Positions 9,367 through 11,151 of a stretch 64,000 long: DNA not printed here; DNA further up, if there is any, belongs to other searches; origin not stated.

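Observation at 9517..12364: Overlapping phosphoesterase + middle-component::dehydrogenase gene pair: a candidate repurposed ABC-3C/Lamassu-like module without its ATPase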

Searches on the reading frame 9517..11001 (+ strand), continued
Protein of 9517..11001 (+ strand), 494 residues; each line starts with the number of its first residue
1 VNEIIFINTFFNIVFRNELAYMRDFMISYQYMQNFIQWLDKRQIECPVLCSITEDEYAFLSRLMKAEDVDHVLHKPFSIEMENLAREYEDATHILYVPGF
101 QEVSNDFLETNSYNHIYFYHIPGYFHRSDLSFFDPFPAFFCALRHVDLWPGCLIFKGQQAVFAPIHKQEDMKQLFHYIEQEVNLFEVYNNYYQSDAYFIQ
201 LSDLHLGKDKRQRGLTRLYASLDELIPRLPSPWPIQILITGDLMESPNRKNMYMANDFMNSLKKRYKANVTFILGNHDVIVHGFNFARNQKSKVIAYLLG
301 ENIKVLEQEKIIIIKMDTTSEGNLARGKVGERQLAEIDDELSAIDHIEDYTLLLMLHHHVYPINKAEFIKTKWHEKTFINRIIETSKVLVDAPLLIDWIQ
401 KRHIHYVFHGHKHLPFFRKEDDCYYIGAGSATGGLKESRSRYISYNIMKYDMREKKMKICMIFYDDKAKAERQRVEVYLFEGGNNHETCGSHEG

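Call 26: find_related_loci(query=A2, collection=genome_contigs, flank=7000)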
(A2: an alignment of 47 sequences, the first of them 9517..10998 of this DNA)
Query A2 (494 aa) in genome_contigs; peptide patterns used: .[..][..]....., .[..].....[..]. (x = any residue, [..] = any of these).
99 stretches matched a pattern; 66 encode a relative of the query (tblastn E <= 1e-3); 65 distinct loci.
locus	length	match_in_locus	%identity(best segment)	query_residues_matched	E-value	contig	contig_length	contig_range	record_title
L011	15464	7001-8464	79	1-489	0e+0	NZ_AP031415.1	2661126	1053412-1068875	Massilimicrobiota timonensis strain f30 chromosome, complete genome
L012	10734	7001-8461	79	1-488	0e+0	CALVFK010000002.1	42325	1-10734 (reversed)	MAG: uncultured Massilimicrobiota sp. isolate BRZ_QR__bin26 genome assembly, contig: BRZ_QR__NODE_645_length_42325_cov_5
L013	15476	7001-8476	82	1-493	0e+0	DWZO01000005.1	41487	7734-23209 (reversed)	MAG TPA_asm: Candidatus Massilimicrobiota merdigallinarum isolate CHK183-8118 CHK183__C21161_L41487_SAMEA5754827, whole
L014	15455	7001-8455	70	3-488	0e+0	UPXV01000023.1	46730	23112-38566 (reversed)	uncultured Erysipelotrichaceae bacterium isolate UMGS7 genome assembly, contig: NODE_378_length_46730_cov_13.291291, who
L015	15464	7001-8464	68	1-489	0e+0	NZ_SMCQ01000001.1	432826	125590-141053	Longibaculum muris strain DSM 29487 Ga0244711_101, whole genome shotgun sequence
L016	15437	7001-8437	69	1-480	0e+0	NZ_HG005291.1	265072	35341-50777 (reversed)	Candidatus Stoquefichus massiliensis AP9, whole genome shotgun sequence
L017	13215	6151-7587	69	1-480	0e+0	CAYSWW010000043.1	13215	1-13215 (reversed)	MAG TPA_asm: uncultured Coprobacillus sp. isolate SRP141132_co1_167 genome assembly, contig: NODE_3915_length_13215_cov_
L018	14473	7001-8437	67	1-481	0e+0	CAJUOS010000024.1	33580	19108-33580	MAG TPA_asm: uncultured Erysipelotrichaceae bacterium isolate MGBC163490 genome assembly, contig: MGBC163490.24, whole g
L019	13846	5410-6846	66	1-481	0e+0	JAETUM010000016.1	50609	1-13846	MAG: Candidatus Stoquefichus sp. isolate S9_Bin2 scaffold_761, whole genome shotgun sequence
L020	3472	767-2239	64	1-494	0e+0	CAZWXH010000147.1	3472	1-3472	MAG TPA_asm: uncultured Coprobacillus sp. isolate SRP274231_co1_58 genome assembly, contig: NODE_32242_length_3472_cov_9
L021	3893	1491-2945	64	1-485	0e+0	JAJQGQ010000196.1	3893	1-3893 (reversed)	MAG: Erysipelotrichaceae bacterium isolate U.2_7 NODE_3086_length_3893_cov_6.646952, whole genome shotgun sequence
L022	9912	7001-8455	64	1-485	0e+0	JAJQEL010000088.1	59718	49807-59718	MAG: Erysipelotrichaceae bacterium isolate MI.9_3 NODE_61_length_59718_cov_30.940382, whole genome shotgun sequence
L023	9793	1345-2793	63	3-485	0e+0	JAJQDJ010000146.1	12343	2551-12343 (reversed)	MAG: Erysipelotrichaceae bacterium isolate MI.10_11 NODE_1129_length_12343_cov_13.751302, whole genome shotgun sequence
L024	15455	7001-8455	62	1-485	0e+0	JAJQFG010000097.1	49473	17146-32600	MAG: Erysipelotrichaceae bacterium isolate MO.1_4 NODE_77_length_49473_cov_32.440487, whole genome shotgun sequence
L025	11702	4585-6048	65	1-489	0e+0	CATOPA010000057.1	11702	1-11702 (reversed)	MAG TPA_asm: uncultured Erysipelotrichaceae bacterium isolate MGG28776_1680015426 genome assembly, contig: SRR9205156_41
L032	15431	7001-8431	46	1-481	8e-142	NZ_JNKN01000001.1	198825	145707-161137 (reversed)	Kandleria vitulina DSM 20405 T513DRAFT_scaffold00001.1_C, whole genome shotgun sequence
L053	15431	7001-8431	43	6-481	3e-127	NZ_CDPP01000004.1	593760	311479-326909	Beduini massiliensis strain GM1, whole genome shotgun sequence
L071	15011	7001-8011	36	125-452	5e-62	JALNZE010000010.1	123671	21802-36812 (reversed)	MAG: Chitinophagaceae bacterium isolate SO_2017_GW3 bin 34 scaffold_166_c1_OW296A_2017, whole genome shotgun sequence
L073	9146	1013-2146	34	130-492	2e-58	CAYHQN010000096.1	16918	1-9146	MAG TPA_asm: uncultured Tangfeifania sp. isolate ERP119705_co15_184 genome assembly, contig: NODE_3476_length_16918_cov_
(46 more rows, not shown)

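Call 32: predict_structure(alignment_id=A2)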
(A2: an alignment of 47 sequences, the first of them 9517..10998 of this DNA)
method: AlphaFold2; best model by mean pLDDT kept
length: 494 residues; sequences in the alignment: 47
mean_pLDDT: 83.0   pTM: 0.85
mean pLDDT of the five models: 83.0, 82.9, 81.7, 80.4, 79.9
residues with pLDDT >= 90: 276; 70-90: 120; 50-70: 52; < 50: 46
segments of 3 or more residues with pLDDT < 50: 281-286, 288-297, 370-383, 482-494
pLDDT, mean of each block of 10 residues (from residue 1): 88 94 94 96 94 96 91 96 95 94 63 86 86 92 94 95 92 93 90 89 78 83 92 94 80 86 95 68 43 48 91 89 75 93 93 91 59 46 63 94 92 79 88 61 90 94 77 87 42 28
secondary structure, 60 per line:
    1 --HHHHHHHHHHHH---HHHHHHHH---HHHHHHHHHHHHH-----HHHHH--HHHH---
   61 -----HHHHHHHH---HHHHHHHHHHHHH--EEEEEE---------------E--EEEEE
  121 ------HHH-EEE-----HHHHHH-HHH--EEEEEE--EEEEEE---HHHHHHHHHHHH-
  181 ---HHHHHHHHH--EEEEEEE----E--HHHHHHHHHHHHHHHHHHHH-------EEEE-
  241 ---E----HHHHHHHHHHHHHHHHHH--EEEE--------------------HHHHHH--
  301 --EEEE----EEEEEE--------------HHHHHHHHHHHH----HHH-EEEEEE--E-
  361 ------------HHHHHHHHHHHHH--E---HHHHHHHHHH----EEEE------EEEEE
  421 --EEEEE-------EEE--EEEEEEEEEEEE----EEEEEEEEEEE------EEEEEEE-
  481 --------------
elements in order: H3-14 H18-25 H29-41 H47-51 H54-57 H66-73 H77-89 E92-97 E116-120 E131-133 H139-144 E151-156 E159-164 H168-179 H184-192 E195-201 H209-228 E236-239 H249-266 E269-272 H293-298 E303-306 E311-316 H331-342 E351-356 H373-385 H392-401 E406-409 E416-420 E423-427 E435-437 E440-451 E456-466 E473-479

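Call 36: fold_search(model_id=the predicted structure, library=pdb)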
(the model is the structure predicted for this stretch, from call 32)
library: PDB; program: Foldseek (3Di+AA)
matches with E <= 10: 813; with E <= 0.001: 102
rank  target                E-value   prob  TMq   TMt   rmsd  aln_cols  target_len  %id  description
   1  2dxl_A                1.0e-11  1.00  0.37  0.63   9.1       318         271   11  Glycerophosphodiesterase from Enterobacter aerogenes (released 2007-05-22)
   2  3ib7                  6.5e-11  1.00  0.36  0.57  11.4       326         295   16  Crystal structure of full length Rv0805 (released 2009-09-29)
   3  2xmo_A                6.5e-11  1.00  0.36  0.43   7.8       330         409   13  The crystal structure of Lmo2642 (released 2011-02-23)
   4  2hy1                  7.3e-11  1.00  0.37  0.76   6.5       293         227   17  Crystal structure of Rv0805 (released 2006-12-26)
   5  2hyo                  9.3e-11  1.00  0.37  0.76   6.4       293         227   17  Crystal structure of Rv0805 N97A mutant (released 2006-12-26)
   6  2zo9_B                2.0e-10  1.00  0.36  0.62   8.9       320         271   11  Malonate-bound structure of the glycerophosphodiesterase from Enterobacter aerogenes (GpdQ) and characterization of th (released 2008-10-07)
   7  2hyp                  6.2e-10  1.00  0.36  0.73   7.0       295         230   18  Crystal structure of Rv0805 D66A mutant (released 2006-12-26)
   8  9a6c_B                6.2e-10  1.00  0.40  0.41   6.1       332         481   11  Integrative model of YYDD-YYDB by crosslinking MS and deep learning (released 2024-09-18)
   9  3d03_A                1.4e-09  1.00  0.36  0.61   9.2       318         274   11  1.9A structure of Glycerophoshphodiesterase (GpdQ) from Enterobacter aerogenes (released 2008-10-14)
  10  5ebb_A                5.6e-09  1.00  0.38  0.45   7.5       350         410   14  Structure of human sphingomyelinase phosphodiesterase like 3A (SMPDL3A) with Zn2+ (released 2016-01-20)
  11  5ebe_A                1.4e-08  1.00  0.37  0.43   6.1       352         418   15  Structure of human sphingomyelinase phosphodiesterase like 3A (SMPDL3A) with 5' CMP (released 2016-01-20)
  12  5ebe_B                2.8e-08  1.00  0.41  0.48   5.3       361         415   14  Structure of human sphingomyelinase phosphodiesterase like 3A (SMPDL3A) with 5' CMP (released 2016-01-20)
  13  5fc7_A                3.3e-08  1.00  0.38  0.43   5.6       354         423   14  Murine SMPDL3A in complex with sulfate (tetragonal) (released 2016-01-27)
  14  9k2e_B                4.5e-08  1.00  0.39  0.47   6.3       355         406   18  Crystal structure of mSMPDL3B-dimer (released 2025-10-22)
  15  8sym_B                6.8e-08  1.00  0.27  0.61   6.2       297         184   13  Human VPS29/VPS35L Complex (Locally refined map) (released 2023-11-01)
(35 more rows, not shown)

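Call 37: search_solved_structures(query=A2, max_evalue=0.01, show_alignments=2)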
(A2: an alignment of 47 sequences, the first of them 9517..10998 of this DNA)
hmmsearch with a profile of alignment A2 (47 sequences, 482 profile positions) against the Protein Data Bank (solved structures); distinct sequences matched with E-value up to 0.01: 5.
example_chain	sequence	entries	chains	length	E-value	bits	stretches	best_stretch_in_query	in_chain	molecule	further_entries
3qg5_C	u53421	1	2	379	1.2e-06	31.1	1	195-284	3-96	Mre11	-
2q8u_A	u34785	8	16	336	1.6e-06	30.7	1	192-284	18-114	Exonuclease, putative | Nuclease SbcCD subunit D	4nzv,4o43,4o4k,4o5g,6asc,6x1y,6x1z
4o24_A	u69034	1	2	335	1.7e-06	30.6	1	193-284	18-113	Exonuclease, putative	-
3tho_B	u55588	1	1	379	3.1e-05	26.5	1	195-282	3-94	Exonuclease, putative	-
3thn_A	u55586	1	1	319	9.8e-05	24.8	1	195-283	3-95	Exonuclease, putative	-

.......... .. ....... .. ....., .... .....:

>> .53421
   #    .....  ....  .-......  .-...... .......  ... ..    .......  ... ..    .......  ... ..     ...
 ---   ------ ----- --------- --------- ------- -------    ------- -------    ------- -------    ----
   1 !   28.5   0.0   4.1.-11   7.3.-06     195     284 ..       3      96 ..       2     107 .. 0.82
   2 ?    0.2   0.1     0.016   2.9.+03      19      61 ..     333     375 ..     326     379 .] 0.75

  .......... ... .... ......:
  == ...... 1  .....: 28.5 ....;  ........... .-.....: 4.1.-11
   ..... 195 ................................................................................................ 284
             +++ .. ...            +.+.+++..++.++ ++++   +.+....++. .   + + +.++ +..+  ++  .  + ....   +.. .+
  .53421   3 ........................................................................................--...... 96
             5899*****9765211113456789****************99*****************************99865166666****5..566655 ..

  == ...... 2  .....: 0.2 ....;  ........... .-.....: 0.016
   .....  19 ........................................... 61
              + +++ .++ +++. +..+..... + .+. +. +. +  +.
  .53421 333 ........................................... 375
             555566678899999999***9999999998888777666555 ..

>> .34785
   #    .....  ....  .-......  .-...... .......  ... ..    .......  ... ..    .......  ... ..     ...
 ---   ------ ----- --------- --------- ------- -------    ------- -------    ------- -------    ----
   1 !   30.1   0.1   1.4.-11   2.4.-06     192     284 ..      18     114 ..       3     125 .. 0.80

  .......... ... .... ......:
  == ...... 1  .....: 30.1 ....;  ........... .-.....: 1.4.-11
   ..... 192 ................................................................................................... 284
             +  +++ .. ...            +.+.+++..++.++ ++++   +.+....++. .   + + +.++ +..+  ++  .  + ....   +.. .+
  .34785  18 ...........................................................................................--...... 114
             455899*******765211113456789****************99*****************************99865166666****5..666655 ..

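Call 41: search_dna_similar(query=window:9517-10998:+, collection=plasmids, mode=protein, max_evalue=0.001, max_rows=25)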
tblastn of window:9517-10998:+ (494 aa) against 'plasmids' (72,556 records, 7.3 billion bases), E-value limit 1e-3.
Records with a match: 14; places in all: 14; records where one place covers at least 80% of the query: 0.
Best place of each record, by identity: <60% 14.
By first word of the organism name: Klebsiella 9; Bradyrhizobium 2; Escherichia 2; Enterobacter 1.
By predicted mobility (MOB-suite, as given by PLSDB): conjugative 11; non-mobilizable 2; mobilizable 1.
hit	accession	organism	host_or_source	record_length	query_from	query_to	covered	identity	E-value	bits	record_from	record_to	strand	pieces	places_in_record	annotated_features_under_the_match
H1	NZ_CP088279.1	Bradyrhizobium barranii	Glycine max cv. AC Glengarry,cell ...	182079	257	493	48%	23.9%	1e-10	72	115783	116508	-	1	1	metallophosphoesterase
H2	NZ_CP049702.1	Bradyrhizobium barranii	Glycine max cv. AC Glengarry,cell ...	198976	257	493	48%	23.9%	1e-10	72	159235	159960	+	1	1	metallophosphoesterase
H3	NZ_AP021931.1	Klebsiella pneumoniae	-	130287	297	413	24%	27.8%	1e-4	53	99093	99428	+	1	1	metallophosphoesterase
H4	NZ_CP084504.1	Klebsiella pneumoniae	Capra aegagrus hircus,goat ...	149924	297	413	24%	27.8%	1e-4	53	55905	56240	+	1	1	metallophosphoesterase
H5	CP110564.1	Klebsiella pneumoniae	Homo sapiens,wound swab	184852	297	413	24%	27.8%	1e-4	53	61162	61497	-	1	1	metallophosphoesterase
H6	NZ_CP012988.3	Klebsiella pneumoniae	Homo sapiens,urine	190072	297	413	24%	27.8%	1e-4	53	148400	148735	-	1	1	metallophosphoesterase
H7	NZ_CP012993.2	Klebsiella pneumoniae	Homo sapiens,blood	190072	297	413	24%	27.8%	1e-4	53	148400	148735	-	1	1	metallophosphoesterase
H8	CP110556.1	Klebsiella pneumoniae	Homo sapiens,urine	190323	297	413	24%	27.8%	1e-4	53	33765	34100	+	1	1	metallophosphoesterase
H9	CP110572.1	Klebsiella pneumoniae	Homo sapiens,urine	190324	297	413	24%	27.8%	1e-4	53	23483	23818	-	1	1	metallophosphoesterase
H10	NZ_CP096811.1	Klebsiella pneumoniae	Homo sapiens,sputum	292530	297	413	24%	27.8%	1e-4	53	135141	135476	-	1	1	metallophosphoesterase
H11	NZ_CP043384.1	Enterobacter hormaechei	Homo sapiens,pure culture,blood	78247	297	413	24%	27.8%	1e-4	52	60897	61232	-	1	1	metallophosphoesterase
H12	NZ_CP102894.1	Klebsiella quasipneumoniae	animal,mixed culture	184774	297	413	24%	27.8%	1e-4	52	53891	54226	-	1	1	metallophosphoesterase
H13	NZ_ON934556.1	Escherichia coli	-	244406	297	413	24%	27.8%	1e-4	52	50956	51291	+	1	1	metallophosphoesterase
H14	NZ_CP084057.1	Escherichia coli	Procambarus clarkii,cell culture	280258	297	413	24%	27.8%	1e-4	52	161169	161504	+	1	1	none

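Call 43: get_annotated_region(hit=H3, flank=5000)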
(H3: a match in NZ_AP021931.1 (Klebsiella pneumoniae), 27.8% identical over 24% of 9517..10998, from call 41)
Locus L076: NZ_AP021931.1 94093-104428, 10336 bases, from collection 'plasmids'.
description: Klebsiella pneumoniae strain WP2-W18-ESBL-06 plasmid pWP2-W18-ESBL-06_2, complete sequence
organism: Klebsiella pneumoniae (NCBI taxid 573)
taxonomy: Bacteria; Pseudomonadota; Gammaproteobacteria; Enterobacterales; Enterobacteriaceae; Klebsiella; Klebsiella pneumoniae
host: -; source: -; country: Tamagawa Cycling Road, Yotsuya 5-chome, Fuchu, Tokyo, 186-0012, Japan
typing (MOB-suite, as given by PLSDB): non-mobilizable; replicon IncFIA
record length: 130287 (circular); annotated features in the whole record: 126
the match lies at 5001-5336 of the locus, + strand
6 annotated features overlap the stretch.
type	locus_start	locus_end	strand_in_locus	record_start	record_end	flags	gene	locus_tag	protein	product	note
CDS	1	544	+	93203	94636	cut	-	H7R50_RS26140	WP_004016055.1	restriction endonuclease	GO:0009307 - DNA restriction-modification system [Evidence IEA]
CDS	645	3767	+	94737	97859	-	-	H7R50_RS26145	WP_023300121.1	hypothetical protein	-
CDS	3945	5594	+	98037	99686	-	-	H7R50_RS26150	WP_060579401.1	metallophosphoesterase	-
CDS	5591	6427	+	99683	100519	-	-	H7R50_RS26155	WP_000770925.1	HAD-IA family hydrolase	GO:0008152 - metabolic process [Evidence IEA]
CDS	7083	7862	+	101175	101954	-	-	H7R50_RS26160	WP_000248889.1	Hachiman antiphage defense system protein HamA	-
CDS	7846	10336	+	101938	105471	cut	-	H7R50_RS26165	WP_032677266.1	DEAD/DEAH box helicase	-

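Call 44: get_annotated_region(hit=H1, flank=5000)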
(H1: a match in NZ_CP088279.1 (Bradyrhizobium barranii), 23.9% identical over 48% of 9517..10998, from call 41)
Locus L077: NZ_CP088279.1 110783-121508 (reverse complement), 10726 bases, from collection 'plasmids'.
description: Bradyrhizobium barranii subsp. barranii strain 323S2 plasmid pBb323S2c, complete sequence
organism: Bradyrhizobium barranii (NCBI taxid 2823807)
taxonomy: Bacteria; Pseudomonadota; Alphaproteobacteria; Hyphomicrobiales; Nitrobacteraceae; Bradyrhizobium; Bradyrhizobium barranii
host: -; source: Glycine max cv. AC Glengarry,cell culture; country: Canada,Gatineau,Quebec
typing (MOB-suite, as given by PLSDB): conjugative; replicon rep_cluster_507; relaxase MOBQ; mating-pair formation MPF_T
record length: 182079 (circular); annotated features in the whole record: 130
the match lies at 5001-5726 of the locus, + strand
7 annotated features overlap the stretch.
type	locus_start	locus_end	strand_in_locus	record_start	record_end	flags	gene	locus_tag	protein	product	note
CDS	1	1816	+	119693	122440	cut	-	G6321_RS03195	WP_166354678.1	ferritin-like domain-containing protein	-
CDS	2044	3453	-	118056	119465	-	-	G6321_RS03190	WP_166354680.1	hypothetical protein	-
CDS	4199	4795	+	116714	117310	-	-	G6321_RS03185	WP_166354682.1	hypothetical protein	-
CDS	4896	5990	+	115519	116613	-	-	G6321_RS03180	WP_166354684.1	metallophosphoesterase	-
CDS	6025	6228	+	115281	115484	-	-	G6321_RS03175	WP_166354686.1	hypothetical protein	-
CDS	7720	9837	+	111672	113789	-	-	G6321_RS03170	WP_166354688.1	pentapeptide repeat-containing protein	-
CDS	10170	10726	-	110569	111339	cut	-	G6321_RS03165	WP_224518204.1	hypothetical protein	-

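Call 50: search_protein_families(library=pfam, proteins=[L071:6485-8098:+, L073:521-2095:+, L053:6956-8434:+, L076:3945-5594:+], max_evalue=1)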
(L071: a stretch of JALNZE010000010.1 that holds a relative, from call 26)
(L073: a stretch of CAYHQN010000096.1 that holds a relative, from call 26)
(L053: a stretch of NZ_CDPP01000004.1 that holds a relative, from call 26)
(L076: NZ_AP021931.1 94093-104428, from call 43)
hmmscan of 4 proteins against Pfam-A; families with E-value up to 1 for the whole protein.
L071:6485-8098:+ (537 aa): 2 families
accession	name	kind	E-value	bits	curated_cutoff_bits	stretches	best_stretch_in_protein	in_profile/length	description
PF00149.33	Metallophos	-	3e-09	38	21.5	1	253-470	4-191/191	Calcineurin-like phosphoesterase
PF12850.12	Metallophos_2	-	5.3e-07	30.2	27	1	254-495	5-144/154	Calcineurin-like phosphoesterase superfamily domain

L073:521-2095:+ (524 aa): 4 families
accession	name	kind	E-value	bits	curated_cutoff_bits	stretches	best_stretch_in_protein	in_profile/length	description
PF00149.33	Metallophos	-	8.2e-09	36.6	21.5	1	239-457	3-191/191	Calcineurin-like phosphoesterase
PF12850.12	Metallophos_2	-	5.9e-07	30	27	1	239-487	3-147/154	Calcineurin-like phosphoesterase superfamily domain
PF14582.11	Metallophos_3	-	0.12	12.1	28.2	1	71-134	46-107/259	Metallophosphoesterase, calcineurin superfamily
PF24615.2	Spectrin_Anc-1_2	-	0.68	10.7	28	0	62-115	41-94/105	Nuclear anchorage protein 1, spectrin repeat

L053:6956-8434:+ (492 aa): 2 families
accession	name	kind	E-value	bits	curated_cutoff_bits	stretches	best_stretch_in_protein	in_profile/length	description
PF00149.33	Metallophos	-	2.5e-11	44.8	21.5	1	209-426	3-191/191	Calcineurin-like phosphoesterase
PF12850.12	Metallophos_2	-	1.6e-07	31.9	27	1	210-455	4-148/154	Calcineurin-like phosphoesterase superfamily domain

L076:3945-5594:+ (549 aa): 3 families
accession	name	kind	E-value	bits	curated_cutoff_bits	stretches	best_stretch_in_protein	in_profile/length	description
PF24405.1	Pua-like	-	1.3e-42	146.1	27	1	5-179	1-176/176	Pua-like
PF00149.33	Metallophos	-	2.9e-12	47.8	21.5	1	202-465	3-190/191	Calcineurin-like phosphoesterase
PF12850.12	Metallophos_2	-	0.0093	16.4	27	1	397-475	66-128/154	Calcineurin-like phosphoesterase superfamily domain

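Call 65: search_protein_families(library=pfam, alignment_id=A2, max_evalue=1)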
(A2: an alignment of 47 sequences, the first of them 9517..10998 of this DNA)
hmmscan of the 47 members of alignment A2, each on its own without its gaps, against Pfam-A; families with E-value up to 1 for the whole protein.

A. member 1, window:9517-10998:+ (494 aa): 3 families
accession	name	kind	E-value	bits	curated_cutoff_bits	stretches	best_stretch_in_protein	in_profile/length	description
PF00149.33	Metallophos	-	4.3e-10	40.8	21.5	1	198-414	3-190/191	Calcineurin-like phosphoesterase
PF12850.12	Metallophos_2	-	9.8e-07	29.3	27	1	201-443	6-147/154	Calcineurin-like phosphoesterase superfamily domain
PF24171.1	Fn3-III_PB4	-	0.15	12.4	27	0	360-393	43-76/125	Straight fiber protein PB4 third Fn3-like domain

B. families by the number of members that match (of 47 scanned): 28 families (the first 25 are shown)
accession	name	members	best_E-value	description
PF00149.33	Metallophos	47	1.8e-13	Calcineurin-like phosphoesterase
PF12850.12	Metallophos_2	47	3.2e-10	Calcineurin-like phosphoesterase superfamily domain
PF24171.1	Fn3-III_PB4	5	0.15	Straight fiber protein PB4 third Fn3-like domain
PF12686.12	DUF3800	3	0.014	Protein of unknown function (DUF3800)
PF10281.14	Ish1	2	0.11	Putative nuclear envelope organisation protein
PF06757.18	Ins_allergen_rp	1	0.00091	Insect allergen related repeat, nitrile-specifier detoxification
PF15074.11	CFAP90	1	0.0019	Cilia and flagella associated protein 90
PF11124.14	Pho86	1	0.0087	Inorganic phosphate transporter chaperone Pho86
PF00113.28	Enolase_C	1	0.017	Enolase, C-terminal TIM barrel domain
PF20955.3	Caud_bapl16_4th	1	0.028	Phage tail base-plate attachment protein C-terminal barrel domain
PF24848.1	DUF7723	1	0.034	Family of unknown function (DUF7723)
PF10310.14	DUF5427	1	0.036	Family of unknown function (DUF5427)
PF00564.30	PB1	1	0.046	PB1 domain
PF21542.2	TetR_C_42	1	0.052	Tetracyclin repressor-like, C-terminal domain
PF15169.12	Cybc1_Eros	1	0.053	Cytochrome b-245 chaperone 1 / Eros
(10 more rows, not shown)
